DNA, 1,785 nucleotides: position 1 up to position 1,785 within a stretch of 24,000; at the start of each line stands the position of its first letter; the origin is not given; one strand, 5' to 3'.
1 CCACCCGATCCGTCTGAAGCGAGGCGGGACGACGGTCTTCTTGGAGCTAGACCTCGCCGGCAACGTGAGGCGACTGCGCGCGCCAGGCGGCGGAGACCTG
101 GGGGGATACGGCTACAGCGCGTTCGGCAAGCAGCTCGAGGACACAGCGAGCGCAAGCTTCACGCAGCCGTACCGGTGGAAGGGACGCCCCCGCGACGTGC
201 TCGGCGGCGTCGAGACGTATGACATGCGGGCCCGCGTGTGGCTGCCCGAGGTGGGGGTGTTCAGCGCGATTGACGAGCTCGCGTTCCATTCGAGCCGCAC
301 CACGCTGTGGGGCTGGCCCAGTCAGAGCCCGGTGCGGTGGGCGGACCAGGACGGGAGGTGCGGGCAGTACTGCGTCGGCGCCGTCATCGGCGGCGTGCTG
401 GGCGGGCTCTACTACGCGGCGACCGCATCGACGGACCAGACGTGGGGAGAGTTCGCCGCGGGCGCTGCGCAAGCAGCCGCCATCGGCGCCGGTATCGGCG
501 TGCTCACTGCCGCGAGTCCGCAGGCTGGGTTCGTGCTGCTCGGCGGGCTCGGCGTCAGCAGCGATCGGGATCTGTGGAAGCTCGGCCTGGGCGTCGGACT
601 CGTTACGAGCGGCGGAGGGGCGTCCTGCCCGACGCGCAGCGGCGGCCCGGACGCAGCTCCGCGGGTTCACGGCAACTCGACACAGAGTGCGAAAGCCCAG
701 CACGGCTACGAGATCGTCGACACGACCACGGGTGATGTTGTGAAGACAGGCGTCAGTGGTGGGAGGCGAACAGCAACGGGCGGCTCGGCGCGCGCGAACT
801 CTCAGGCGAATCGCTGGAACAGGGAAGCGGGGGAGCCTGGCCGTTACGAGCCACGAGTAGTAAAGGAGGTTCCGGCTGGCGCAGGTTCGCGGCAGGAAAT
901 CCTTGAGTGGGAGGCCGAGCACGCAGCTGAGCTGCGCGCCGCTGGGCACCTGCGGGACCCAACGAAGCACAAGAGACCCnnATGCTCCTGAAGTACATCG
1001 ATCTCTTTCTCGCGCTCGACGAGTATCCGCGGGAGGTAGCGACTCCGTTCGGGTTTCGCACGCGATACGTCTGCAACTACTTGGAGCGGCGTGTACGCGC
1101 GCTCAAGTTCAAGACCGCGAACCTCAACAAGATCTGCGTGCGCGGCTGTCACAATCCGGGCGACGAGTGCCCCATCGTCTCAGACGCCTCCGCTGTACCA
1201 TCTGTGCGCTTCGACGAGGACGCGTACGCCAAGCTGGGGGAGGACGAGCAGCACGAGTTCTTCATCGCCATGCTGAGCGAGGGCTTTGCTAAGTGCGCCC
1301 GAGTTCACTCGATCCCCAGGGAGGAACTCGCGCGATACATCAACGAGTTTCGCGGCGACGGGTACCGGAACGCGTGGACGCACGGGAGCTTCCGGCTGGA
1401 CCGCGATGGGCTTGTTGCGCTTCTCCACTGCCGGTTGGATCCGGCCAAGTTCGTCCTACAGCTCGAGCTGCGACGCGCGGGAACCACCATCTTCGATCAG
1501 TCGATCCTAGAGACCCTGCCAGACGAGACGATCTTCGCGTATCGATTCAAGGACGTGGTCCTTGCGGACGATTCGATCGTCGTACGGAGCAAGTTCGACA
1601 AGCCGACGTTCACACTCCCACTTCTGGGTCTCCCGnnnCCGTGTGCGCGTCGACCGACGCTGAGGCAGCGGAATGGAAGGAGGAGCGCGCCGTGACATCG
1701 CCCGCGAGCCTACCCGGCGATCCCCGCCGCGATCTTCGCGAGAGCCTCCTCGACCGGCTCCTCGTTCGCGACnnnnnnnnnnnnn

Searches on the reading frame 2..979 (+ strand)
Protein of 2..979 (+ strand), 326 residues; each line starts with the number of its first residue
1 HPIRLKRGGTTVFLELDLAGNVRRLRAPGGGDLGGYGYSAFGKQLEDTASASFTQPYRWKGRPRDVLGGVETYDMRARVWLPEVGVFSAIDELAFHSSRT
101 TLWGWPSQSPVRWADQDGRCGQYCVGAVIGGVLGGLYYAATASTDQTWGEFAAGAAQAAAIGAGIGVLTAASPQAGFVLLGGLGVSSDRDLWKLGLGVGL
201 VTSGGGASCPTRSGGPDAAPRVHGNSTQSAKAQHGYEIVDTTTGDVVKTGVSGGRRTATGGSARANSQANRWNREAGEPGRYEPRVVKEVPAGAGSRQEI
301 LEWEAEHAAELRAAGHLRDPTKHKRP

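Call 14: search_protein_families(library=pfam, proteins=[window:2-979:+], max_evalue=0.01)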
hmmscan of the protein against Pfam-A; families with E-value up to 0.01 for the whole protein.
window:2-979:+ (326 aa): 1 family
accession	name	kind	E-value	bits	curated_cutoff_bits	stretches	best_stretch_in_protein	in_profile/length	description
PF15653.11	Tox-URI2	-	2e-11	44.5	20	1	226-311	1-81/86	URI fold toxin 2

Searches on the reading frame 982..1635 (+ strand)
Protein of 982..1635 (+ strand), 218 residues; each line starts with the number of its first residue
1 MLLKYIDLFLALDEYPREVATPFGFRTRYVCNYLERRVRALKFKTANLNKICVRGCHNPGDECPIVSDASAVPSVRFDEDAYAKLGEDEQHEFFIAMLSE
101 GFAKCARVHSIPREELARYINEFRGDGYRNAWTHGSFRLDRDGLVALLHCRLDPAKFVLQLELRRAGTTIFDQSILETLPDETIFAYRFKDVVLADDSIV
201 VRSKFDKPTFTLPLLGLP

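Call 13: find_encoding_contigs(protein=window:982-1635:+, flank=10000, max_places=6)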
Protein window:982-1635:+ (218 aa): 1 contig read that carries it; 1 place shown.
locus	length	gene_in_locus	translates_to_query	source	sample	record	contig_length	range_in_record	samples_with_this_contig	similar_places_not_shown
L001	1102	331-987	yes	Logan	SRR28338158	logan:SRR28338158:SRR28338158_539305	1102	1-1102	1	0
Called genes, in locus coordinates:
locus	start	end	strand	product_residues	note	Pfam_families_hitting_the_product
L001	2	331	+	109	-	?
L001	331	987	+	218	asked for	-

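Call 14: search_protein_families(library=pfam, proteins=[window:982-1635:+], max_evalue=0.01)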
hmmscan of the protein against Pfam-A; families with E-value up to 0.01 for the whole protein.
window:982-1635:+ (218 aa): 0 families

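Call 81: search_protein_families(library=ncbifam, proteins=[window:982-1635:+], max_evalue=0.01)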
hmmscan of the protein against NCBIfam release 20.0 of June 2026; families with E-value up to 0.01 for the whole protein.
window:982-1635:+ (218 aa): 0 families
